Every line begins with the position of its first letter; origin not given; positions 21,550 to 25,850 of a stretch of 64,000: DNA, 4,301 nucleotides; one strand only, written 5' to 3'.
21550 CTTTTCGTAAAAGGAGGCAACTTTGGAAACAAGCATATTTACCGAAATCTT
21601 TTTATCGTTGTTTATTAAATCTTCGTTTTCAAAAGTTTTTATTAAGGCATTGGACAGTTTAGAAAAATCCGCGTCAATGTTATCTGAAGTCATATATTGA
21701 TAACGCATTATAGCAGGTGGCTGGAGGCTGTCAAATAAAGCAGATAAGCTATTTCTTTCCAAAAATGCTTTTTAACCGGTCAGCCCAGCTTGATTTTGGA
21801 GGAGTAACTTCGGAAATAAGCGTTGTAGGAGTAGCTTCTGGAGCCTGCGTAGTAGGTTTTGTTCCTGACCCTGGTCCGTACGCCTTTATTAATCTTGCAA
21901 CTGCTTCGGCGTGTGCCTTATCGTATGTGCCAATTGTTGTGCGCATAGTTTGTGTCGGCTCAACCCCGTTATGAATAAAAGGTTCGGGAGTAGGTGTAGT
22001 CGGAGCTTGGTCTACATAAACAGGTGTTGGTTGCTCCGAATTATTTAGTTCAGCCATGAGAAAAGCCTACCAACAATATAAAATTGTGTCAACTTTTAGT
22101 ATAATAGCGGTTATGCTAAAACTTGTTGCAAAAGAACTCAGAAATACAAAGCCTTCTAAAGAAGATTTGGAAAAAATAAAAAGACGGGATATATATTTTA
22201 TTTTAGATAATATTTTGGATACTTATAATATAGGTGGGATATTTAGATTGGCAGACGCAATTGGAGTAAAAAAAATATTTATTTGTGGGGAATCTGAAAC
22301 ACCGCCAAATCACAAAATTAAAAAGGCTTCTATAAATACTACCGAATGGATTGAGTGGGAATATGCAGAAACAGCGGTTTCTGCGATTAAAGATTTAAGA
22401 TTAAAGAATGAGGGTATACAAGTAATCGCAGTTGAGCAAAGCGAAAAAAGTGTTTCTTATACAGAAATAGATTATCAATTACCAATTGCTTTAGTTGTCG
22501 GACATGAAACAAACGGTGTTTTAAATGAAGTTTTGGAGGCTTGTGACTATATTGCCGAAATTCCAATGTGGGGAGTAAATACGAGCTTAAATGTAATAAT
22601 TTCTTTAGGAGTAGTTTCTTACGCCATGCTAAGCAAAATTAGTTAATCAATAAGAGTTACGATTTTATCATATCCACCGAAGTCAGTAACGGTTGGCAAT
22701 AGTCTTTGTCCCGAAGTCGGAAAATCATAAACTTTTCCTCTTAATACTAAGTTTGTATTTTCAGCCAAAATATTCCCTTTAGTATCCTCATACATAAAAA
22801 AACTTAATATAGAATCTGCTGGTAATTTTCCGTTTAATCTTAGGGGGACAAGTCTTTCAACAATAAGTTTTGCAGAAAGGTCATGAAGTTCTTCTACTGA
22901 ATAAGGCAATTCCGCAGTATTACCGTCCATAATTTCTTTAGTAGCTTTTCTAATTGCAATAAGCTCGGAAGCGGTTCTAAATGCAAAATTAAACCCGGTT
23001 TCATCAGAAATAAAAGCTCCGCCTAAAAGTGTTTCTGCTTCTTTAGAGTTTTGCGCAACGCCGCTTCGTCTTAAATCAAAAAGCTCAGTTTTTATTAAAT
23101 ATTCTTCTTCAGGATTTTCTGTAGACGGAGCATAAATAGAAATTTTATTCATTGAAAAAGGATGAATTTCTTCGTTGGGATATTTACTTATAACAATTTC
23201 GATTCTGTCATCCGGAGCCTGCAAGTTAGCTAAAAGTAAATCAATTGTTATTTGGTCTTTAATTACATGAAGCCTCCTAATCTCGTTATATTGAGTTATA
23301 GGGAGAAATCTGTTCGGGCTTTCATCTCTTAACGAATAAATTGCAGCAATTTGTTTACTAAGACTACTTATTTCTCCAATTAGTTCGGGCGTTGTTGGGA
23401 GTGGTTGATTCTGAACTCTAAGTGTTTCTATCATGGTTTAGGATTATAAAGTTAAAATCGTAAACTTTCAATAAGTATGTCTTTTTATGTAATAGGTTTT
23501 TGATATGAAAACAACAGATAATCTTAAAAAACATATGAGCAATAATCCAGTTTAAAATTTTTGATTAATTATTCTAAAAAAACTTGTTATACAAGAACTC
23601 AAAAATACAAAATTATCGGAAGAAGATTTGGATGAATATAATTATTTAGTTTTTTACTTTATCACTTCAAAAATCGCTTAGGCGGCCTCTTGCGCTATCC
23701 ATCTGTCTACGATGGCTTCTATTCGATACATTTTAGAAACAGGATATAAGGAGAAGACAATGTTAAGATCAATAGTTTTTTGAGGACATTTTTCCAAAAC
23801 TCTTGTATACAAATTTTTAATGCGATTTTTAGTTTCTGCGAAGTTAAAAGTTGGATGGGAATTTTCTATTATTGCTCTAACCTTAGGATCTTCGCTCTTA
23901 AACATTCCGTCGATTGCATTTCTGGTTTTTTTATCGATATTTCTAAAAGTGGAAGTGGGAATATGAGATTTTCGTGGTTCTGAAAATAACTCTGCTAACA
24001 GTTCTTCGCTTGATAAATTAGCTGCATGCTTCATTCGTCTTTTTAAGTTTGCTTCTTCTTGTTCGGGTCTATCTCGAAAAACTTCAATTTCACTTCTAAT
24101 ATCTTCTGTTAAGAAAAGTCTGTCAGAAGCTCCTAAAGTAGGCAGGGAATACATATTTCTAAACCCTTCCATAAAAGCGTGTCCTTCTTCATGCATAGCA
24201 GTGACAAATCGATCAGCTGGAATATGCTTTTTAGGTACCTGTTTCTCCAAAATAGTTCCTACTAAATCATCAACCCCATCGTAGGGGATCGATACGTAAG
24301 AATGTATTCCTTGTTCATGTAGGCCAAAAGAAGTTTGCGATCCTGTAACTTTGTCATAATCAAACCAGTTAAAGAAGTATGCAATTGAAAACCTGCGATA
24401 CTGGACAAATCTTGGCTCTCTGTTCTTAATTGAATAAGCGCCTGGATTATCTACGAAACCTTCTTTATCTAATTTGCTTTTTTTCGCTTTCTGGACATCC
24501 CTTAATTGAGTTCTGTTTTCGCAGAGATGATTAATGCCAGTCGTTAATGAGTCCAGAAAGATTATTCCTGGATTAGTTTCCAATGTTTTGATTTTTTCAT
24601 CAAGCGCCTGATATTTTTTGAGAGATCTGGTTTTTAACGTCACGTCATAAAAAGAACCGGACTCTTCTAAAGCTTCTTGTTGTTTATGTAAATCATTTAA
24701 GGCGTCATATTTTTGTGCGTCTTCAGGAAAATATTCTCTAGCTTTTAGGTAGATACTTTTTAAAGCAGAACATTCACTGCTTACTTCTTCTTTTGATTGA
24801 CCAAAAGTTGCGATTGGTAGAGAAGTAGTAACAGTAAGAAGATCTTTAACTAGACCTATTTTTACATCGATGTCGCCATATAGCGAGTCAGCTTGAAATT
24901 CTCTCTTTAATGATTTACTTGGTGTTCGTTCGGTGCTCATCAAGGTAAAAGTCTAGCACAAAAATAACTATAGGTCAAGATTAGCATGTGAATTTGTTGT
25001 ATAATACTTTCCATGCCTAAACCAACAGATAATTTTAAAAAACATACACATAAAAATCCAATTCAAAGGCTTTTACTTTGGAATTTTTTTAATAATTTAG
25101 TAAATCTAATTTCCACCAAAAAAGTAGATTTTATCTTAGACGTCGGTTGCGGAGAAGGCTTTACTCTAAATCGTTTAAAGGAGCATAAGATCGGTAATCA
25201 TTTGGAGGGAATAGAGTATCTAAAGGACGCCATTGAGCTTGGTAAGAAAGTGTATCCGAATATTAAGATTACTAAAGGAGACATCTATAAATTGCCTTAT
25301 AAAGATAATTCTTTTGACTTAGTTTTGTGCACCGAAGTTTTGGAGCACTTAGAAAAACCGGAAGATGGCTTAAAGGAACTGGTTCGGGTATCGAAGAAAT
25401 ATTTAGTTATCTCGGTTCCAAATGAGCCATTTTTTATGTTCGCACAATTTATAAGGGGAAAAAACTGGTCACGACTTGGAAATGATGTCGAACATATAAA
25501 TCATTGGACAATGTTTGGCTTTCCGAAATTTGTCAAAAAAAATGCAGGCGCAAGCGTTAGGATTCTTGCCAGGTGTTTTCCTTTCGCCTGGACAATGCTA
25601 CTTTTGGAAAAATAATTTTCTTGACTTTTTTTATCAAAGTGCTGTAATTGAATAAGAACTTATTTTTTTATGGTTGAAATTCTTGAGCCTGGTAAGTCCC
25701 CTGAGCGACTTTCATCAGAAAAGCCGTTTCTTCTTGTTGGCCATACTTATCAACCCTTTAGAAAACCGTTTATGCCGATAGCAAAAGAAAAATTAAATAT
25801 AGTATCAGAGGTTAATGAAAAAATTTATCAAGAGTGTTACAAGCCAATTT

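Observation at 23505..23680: Mosaic gene-start remnant: methyltransferase-like first codons fused to a SpoU-like N-terminus, flanked by unknown genes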

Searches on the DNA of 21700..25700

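Call 44: search_rna_families(source=window, start=21700, end=25700, threshold=evalue, max_evalue=1)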
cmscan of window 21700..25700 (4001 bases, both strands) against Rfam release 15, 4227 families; matches with E-value up to 1: 0.
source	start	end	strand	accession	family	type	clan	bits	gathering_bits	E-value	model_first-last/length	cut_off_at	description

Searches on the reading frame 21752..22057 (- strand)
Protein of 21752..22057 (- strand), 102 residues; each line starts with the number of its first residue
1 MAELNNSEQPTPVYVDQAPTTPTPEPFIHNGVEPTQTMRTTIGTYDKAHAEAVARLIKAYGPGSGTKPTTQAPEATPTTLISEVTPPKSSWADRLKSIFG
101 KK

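Call 7: search_protein_families(library=pfam, proteins=[window:21752-22057:-], max_evalue=0.01)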
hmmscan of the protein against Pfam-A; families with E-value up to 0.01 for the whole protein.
window:21752-22057:- (102 aa): 0 families

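Call 33: search_protein_families(library=padloc, proteins=[window:21752-22057:-], max_evalue=0.1)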
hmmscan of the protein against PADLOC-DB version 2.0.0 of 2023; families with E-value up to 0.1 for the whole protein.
window:21752-22057:- (102 aa): 0 families

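Call 34: search_protein_families(library=ncbifam, proteins=[window:21752-22057:-], max_evalue=0.1)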
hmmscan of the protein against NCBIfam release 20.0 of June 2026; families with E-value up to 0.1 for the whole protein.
window:21752-22057:- (102 aa): 0 families

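Call 75: search_protein_families(library=phrogs, proteins=[window:21752-22057:-], max_evalue=0.01)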
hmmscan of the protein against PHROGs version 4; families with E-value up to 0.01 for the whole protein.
window:21752-22057:- (102 aa): 0 families
